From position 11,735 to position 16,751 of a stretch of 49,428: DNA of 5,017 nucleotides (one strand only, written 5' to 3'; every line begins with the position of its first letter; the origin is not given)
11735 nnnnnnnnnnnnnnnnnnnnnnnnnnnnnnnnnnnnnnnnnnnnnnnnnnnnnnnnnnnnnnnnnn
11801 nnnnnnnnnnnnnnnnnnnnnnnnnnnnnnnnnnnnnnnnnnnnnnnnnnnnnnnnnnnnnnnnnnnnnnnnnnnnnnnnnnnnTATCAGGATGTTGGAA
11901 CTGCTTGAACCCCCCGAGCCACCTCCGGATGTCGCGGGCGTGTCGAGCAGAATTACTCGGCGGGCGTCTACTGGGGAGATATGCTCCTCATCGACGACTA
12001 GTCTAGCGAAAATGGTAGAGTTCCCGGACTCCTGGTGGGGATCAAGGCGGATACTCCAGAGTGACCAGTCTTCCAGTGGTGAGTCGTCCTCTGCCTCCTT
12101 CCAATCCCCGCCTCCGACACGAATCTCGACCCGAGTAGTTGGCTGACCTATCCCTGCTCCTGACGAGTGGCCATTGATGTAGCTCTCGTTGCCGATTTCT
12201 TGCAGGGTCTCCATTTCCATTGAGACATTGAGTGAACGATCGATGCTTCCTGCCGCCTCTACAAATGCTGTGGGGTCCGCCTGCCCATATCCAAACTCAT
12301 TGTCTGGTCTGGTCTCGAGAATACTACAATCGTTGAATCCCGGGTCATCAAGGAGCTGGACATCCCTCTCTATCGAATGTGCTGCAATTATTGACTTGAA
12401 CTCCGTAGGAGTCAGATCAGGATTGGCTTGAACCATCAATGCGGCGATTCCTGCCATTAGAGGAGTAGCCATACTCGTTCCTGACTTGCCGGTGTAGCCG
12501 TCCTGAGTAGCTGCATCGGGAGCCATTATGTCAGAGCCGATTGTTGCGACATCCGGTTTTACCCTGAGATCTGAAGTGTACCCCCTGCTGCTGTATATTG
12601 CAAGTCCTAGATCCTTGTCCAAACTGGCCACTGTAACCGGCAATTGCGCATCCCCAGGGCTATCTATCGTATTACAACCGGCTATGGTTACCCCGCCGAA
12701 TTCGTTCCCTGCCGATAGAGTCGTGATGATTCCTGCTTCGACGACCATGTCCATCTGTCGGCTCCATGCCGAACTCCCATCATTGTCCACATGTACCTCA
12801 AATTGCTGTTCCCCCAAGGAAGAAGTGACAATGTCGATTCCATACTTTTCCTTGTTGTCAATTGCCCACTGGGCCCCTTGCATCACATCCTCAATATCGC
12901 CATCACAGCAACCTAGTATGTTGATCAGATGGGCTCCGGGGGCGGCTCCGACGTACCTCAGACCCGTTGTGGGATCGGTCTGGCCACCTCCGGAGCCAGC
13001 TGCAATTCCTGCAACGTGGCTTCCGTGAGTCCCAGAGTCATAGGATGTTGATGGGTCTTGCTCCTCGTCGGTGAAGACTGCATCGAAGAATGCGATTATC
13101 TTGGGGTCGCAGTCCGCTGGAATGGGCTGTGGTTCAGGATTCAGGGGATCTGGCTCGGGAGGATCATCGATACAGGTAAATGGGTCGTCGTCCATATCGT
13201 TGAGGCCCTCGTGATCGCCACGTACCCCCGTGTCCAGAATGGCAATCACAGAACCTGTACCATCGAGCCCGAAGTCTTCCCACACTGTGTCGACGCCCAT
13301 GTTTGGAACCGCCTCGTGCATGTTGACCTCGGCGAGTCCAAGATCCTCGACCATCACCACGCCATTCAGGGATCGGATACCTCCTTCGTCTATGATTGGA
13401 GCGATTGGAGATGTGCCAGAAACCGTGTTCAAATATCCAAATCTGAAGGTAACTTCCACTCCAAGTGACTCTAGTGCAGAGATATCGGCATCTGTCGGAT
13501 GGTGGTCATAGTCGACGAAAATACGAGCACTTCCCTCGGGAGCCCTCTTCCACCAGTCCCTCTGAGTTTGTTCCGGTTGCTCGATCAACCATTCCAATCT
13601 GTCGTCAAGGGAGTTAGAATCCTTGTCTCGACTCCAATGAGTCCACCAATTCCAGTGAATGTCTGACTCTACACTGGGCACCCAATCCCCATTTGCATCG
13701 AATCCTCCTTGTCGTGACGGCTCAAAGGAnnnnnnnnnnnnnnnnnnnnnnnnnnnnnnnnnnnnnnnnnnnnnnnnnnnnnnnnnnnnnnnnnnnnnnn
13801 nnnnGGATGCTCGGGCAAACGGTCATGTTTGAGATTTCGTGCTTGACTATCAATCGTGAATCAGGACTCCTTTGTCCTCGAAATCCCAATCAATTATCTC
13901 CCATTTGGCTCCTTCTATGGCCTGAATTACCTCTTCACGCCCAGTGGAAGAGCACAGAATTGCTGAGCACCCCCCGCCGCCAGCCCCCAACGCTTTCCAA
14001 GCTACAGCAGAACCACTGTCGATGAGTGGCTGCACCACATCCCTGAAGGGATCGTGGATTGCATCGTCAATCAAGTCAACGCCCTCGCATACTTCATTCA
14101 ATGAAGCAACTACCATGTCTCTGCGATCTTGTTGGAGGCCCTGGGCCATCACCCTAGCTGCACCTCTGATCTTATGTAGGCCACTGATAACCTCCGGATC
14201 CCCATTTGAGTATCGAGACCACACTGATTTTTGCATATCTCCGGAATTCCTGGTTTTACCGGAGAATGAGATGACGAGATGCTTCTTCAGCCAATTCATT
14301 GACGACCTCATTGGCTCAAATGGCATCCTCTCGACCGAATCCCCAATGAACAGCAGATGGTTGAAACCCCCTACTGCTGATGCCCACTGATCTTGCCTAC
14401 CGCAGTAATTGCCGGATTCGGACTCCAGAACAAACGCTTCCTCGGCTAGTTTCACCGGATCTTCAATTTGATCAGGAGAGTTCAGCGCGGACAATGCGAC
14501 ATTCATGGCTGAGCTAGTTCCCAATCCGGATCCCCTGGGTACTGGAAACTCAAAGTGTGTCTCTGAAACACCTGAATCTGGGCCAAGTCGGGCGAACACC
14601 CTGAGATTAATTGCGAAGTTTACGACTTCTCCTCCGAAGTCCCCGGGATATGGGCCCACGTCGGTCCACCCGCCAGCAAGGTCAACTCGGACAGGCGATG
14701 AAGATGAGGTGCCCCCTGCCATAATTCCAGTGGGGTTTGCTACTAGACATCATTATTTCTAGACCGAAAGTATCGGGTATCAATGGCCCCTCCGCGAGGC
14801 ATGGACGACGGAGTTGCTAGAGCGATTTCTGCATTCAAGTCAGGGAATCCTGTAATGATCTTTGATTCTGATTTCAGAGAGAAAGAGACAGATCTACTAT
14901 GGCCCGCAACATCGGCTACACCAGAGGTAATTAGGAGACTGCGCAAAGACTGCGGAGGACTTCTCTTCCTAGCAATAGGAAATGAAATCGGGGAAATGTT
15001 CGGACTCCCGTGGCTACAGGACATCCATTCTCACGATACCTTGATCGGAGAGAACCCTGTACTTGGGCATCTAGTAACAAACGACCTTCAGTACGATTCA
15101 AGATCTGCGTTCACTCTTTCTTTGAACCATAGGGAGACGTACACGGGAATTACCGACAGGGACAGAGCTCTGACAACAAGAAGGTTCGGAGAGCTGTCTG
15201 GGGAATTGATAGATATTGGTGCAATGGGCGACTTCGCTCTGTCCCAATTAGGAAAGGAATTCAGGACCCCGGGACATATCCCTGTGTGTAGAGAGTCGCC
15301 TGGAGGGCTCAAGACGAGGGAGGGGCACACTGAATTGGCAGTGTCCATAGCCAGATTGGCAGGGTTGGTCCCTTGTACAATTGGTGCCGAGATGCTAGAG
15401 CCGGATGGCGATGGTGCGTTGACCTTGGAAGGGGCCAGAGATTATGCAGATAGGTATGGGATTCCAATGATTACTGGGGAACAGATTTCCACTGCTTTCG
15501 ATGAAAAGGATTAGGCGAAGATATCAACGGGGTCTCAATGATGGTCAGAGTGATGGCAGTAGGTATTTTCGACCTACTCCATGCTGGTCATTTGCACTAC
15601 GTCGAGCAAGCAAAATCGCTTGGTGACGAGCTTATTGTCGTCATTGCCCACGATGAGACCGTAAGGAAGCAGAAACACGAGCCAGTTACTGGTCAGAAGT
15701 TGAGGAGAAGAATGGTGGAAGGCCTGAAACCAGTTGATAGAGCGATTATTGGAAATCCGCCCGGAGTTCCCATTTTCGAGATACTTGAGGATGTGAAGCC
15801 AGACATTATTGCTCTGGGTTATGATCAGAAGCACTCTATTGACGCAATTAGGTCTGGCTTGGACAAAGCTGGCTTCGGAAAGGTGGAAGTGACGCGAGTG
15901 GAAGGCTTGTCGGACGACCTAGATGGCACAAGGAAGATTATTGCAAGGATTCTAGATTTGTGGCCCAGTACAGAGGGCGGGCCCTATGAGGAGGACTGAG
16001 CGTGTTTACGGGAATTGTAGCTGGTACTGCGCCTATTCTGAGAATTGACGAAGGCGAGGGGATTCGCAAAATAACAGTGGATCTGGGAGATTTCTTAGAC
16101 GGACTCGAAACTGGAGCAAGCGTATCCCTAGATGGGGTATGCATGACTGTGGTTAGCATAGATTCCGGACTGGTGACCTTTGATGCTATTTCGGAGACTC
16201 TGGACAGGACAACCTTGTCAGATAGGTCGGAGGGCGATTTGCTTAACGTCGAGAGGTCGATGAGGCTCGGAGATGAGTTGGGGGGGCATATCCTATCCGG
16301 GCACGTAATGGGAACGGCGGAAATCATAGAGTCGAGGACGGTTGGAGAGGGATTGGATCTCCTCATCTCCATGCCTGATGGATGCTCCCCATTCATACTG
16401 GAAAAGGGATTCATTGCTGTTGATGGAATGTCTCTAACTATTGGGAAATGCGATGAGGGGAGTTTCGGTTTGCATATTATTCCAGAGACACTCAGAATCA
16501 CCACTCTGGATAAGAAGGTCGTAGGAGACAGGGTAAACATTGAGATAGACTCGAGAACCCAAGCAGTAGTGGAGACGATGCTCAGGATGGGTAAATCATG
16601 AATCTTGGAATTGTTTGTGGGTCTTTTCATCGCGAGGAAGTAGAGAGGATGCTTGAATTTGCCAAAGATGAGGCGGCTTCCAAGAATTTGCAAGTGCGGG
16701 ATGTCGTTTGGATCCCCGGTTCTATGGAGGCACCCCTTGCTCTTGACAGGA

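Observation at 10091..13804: Single-polypeptide fusion of an extracytoplasmic subtilase to an AmpG/PAT-family MFS permease (candidate tethered 'cut-and-import' machine)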

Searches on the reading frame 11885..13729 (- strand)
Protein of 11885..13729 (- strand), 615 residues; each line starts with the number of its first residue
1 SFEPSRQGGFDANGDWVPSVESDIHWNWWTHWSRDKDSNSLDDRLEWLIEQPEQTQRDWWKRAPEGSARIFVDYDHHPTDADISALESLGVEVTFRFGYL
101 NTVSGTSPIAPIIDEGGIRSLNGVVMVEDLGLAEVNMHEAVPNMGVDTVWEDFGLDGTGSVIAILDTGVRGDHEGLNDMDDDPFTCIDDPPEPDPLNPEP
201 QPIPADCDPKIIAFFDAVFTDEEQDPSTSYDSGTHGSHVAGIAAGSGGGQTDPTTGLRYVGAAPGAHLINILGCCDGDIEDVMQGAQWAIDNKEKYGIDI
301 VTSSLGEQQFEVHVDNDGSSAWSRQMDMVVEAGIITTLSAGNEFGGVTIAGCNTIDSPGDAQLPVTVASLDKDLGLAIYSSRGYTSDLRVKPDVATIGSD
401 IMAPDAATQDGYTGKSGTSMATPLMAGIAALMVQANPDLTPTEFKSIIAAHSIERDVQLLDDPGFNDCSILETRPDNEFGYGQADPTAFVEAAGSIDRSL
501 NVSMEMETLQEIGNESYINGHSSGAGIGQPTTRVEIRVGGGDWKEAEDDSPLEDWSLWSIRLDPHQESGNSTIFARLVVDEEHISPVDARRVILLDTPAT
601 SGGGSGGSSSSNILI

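Call 57: predict_structure(alignment_id=A2)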
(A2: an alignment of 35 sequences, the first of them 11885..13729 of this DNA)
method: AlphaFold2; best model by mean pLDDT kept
length: 615 residues; sequences in the alignment: 35
mean_pLDDT: 44.5   pTM: 0.33
mean pLDDT of the five models: 44.5, 43.4, 41.1, 40.6, 38.8
residues with pLDDT >= 90: 33; 70-90: 102; 50-70: 57; < 50: 423
segments of 3 or more residues with pLDDT < 50: 1-17, 19-38, 98-100, 130-494, 599-615
pLDDT, mean of each block of 10 residues (from residue 1): 38 45 41 41 62 61 63 75 92 63 75 84 72 28 28 31 25 23 34 40 36 23 26 23 25 27 27 31 43 37 23 26 33 26 21 22 22 24 23 23 23 24 34 38 41 23 22 25 34 55 77 85 81 84 89 91 77 83 73 66 32 30
secondary structure, 60 per line:
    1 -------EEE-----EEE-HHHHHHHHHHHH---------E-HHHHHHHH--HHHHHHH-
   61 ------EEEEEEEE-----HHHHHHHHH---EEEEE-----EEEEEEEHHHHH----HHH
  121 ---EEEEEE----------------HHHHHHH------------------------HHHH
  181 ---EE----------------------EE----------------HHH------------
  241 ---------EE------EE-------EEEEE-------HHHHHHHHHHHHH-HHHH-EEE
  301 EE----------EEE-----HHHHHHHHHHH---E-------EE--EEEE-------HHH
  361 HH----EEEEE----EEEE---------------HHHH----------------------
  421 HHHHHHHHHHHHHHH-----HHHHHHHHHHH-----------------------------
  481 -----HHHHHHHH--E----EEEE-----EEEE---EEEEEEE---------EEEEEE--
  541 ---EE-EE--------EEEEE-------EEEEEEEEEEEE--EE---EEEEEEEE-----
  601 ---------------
elements in order: E8-10 E16-18 H20-31 H43-50 H53-59 E67-74 H80-88 E92-96 E102-108 H109-113 E124-129 H146-152 H177-180 E267-271 H279-291 H293-296 E298-302 E313-315 H321-331 E347-350 H358-362 E367-371 E376-379 H395-398 H421-435 H441-451 H486-493 E501-504 E510-513 E517-523 E533-538 E557-561 E569-580 E588-595

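Call 66: fold_search(model_id=the predicted structure, library=pdb)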
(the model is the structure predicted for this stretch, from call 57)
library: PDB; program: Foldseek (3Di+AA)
matches with E <= 10: 1991; with E <= 0.001: 23
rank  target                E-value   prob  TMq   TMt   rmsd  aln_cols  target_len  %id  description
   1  3afg_A                3.2e-09  1.00  0.28  0.32  18.3       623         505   22  Crystal structure of ProN-Tk-SP from Thermococcus kodakaraensis (released 2010-08-04)
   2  3afg_B                5.2e-08  1.00  0.26  0.31  18.9       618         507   22  Crystal structure of ProN-Tk-SP from Thermococcus kodakaraensis (released 2010-08-04)
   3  2blf_A                1.5e-05  1.00  0.14  0.22   3.3       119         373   18  Sulfite dehydrogenase from Starkeya Novella (released 2005-04-28)
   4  2c9x_A                2.1e-05  1.00  0.14  0.22   3.0       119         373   18  Sulfite dehydrogenase from Starkeya Novella Y236F mutant (released 2006-08-16)
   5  2ca4_A                2.3e-05  1.00  0.14  0.22   3.2       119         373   18  Sulfite dehydrogenase from Starkeya Novella mutant (released 2007-02-20)
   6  6nfs                  9.7e-05  1.00  0.12  0.55   4.8       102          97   13  CopC from Pseudomonas fluorescens (released 2019-04-24)
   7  5k3x_B                1.0e-04  1.00  0.14  0.23   3.8       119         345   18  Crystal Structure of the sulfite dehydrogenase, SorT R78K mutant from Sinorhizobium meliloti (released 2017-05-24)
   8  6nfq_B                1.5e-04  1.00  0.12  0.55   4.7       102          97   14  CopC from Pseudomonas fluorescens (released 2019-04-24)
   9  7bk5                  1.7e-04  1.00  0.12  0.53   4.8       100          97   15  PfCopC mutant - E27A (released 2021-07-07)
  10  8s5s                  1.8e-04  1.00  0.14  0.21   3.7       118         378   11  Crystal structure of a Sulfite dehydrogenase from Thermus thermophilus (released 2024-11-27)
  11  4pw3_B                2.9e-04  1.00  0.14  0.22   3.6       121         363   16  Crystal structure of the sulfite dehydrogenase SorT from Sinorhizobium meliloti (released 2015-06-03)
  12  9c14                  3.1e-04  1.00  0.12  0.56   4.5        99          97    7  Structure of the CopC-like domain of YcnJ (released 2025-08-06)
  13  7bk6_BBB              3.1e-04  1.00  0.12  0.54   4.8       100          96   14  PfCopC mutant - D83A (released 2021-07-07)
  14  5icu                  3.3e-04  1.00  0.12  0.54   4.6       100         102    9  The crystal structure of CopC from Methylosinus trichosporium OB3b (released 2016-04-06)
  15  6nfr                  3.3e-04  1.00  0.12  0.55   4.8       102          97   13  CopC from Pseudomonas fluorescens (released 2019-04-24)
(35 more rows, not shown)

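Call 67: search_solved_structures(query=window:11885-13729:-, max_evalue=0.00001)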
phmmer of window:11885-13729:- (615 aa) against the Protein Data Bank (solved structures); distinct sequences matched with E-value up to 0.00001: 87 (the best 60 are shown).
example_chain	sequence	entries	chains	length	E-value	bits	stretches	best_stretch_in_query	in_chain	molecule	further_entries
3afg_A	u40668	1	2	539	5.8e-36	128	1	224-448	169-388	Subtilisin-like serine protease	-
9ues_B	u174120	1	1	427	1.3e-35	126.9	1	224-449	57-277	Subtilisin-like serine protease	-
7yzx_A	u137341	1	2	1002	4.5e-15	59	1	372-445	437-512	C5a peptidase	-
3eif_A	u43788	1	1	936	6.2e-15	58.6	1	372-445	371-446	C5a peptidase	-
1xf1_A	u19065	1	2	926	9.7e-15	57.9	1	376-445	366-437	C5a peptidase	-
8bty_A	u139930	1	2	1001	1e-14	57.8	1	376-445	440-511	C5a peptidase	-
7bj3_A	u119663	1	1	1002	1.2e-14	57.6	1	372-445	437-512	C5a peptidase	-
3lpc_A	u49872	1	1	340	4.3e-14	55.8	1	146-450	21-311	AprB2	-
3lpa_A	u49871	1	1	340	7.5e-14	55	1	146-450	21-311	Acidic extracellular subtilisin-like protease AprV2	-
1suc_A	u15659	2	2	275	1.3e-12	51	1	217-448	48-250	SUBTILISIN BPN' CRB-S3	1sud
1s01_A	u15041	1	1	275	1.3e-12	50.9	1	217-448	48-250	Subtilisin BPN'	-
5yl7_A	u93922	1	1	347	1.4e-12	50.8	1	138-450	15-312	Pseudoalteromonas arctica PAMC 21717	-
7edd_A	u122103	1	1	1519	1.5e-12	50.7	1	139-344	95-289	C5a peptidase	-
3lpd_A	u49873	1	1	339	1.9e-12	50.4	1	146-450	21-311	Acidic extracellular subtilisin-like protease AprV2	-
3ti9_A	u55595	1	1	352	1.9e-12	50.4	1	145-449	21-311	Serine protease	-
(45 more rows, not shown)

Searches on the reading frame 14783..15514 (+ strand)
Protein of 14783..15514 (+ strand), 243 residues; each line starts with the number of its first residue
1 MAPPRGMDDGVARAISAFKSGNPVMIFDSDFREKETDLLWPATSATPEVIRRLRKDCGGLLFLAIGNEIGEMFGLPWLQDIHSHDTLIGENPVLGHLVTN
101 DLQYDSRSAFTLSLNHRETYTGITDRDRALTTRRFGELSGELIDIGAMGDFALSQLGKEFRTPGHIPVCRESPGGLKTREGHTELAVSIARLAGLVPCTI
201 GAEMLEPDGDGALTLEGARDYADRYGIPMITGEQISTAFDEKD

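Call 10: search_protein_families(library=pfam, proteins=[window:14783-15514:+], max_evalue=0.001)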
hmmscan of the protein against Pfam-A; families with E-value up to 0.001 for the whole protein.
window:14783-15514:+ (243 aa): 1 family
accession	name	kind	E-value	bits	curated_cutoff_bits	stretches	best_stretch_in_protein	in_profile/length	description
PF00926.24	DHBP_synthase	-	1.1e-46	159.2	26.4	1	13-236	2-189/191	3,4-dihydroxy-2-butanone 4-phosphate synthase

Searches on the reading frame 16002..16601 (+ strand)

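Call 10: search_protein_families(library=pfam, proteins=[window:16002-16601:+], max_evalue=0.001)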
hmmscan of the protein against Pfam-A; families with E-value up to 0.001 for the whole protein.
window:16002-16601:+ (199 aa): 1 family
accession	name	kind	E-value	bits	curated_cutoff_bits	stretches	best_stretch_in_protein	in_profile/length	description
PF00677.23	Lum_binding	-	3e-40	136.5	27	2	99-183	1-86/86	Lumazine binding domain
